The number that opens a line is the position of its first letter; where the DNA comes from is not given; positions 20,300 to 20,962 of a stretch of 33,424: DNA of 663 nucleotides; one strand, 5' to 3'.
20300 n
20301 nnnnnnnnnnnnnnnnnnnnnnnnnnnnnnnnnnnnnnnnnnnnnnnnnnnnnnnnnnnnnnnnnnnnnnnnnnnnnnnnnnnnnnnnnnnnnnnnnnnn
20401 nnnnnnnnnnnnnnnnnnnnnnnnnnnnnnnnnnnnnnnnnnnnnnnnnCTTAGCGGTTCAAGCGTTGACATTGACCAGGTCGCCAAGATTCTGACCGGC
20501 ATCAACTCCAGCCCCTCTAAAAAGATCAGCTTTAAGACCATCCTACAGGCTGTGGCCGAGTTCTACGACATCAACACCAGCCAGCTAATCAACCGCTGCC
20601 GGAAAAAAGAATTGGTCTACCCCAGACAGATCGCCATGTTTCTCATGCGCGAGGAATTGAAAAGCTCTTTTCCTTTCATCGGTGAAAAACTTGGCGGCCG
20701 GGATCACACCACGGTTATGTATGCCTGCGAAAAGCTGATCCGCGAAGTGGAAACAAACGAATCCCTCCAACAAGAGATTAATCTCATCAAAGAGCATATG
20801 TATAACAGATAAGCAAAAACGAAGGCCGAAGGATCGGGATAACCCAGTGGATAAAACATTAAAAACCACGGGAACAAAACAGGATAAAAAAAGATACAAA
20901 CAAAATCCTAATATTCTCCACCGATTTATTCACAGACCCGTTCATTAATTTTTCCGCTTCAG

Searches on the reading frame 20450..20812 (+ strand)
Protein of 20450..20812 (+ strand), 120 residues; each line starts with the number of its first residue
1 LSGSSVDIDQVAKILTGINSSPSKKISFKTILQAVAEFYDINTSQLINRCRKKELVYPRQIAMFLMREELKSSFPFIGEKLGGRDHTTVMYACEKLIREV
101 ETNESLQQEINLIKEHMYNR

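Call 30: search_solved_structures(query=window:20450-20812:+, show_alignments=3, max_evalue=0.00001)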
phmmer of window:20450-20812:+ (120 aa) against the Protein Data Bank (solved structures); distinct sequences matched with E-value up to 0.00001: 3.
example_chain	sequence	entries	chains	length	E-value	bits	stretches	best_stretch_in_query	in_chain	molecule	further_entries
8btg_A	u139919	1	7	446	2.6e-19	72.9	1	6-117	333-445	Chromosomal replication initiator protein DnaA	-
1j1v_A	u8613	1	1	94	3.6e-16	62.8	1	29-113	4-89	Chromosomal replication initiator protein dnaA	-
3pvp_A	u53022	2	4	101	3.2e-13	53.3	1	26-104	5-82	Chromosomal replication initiator protein dnaA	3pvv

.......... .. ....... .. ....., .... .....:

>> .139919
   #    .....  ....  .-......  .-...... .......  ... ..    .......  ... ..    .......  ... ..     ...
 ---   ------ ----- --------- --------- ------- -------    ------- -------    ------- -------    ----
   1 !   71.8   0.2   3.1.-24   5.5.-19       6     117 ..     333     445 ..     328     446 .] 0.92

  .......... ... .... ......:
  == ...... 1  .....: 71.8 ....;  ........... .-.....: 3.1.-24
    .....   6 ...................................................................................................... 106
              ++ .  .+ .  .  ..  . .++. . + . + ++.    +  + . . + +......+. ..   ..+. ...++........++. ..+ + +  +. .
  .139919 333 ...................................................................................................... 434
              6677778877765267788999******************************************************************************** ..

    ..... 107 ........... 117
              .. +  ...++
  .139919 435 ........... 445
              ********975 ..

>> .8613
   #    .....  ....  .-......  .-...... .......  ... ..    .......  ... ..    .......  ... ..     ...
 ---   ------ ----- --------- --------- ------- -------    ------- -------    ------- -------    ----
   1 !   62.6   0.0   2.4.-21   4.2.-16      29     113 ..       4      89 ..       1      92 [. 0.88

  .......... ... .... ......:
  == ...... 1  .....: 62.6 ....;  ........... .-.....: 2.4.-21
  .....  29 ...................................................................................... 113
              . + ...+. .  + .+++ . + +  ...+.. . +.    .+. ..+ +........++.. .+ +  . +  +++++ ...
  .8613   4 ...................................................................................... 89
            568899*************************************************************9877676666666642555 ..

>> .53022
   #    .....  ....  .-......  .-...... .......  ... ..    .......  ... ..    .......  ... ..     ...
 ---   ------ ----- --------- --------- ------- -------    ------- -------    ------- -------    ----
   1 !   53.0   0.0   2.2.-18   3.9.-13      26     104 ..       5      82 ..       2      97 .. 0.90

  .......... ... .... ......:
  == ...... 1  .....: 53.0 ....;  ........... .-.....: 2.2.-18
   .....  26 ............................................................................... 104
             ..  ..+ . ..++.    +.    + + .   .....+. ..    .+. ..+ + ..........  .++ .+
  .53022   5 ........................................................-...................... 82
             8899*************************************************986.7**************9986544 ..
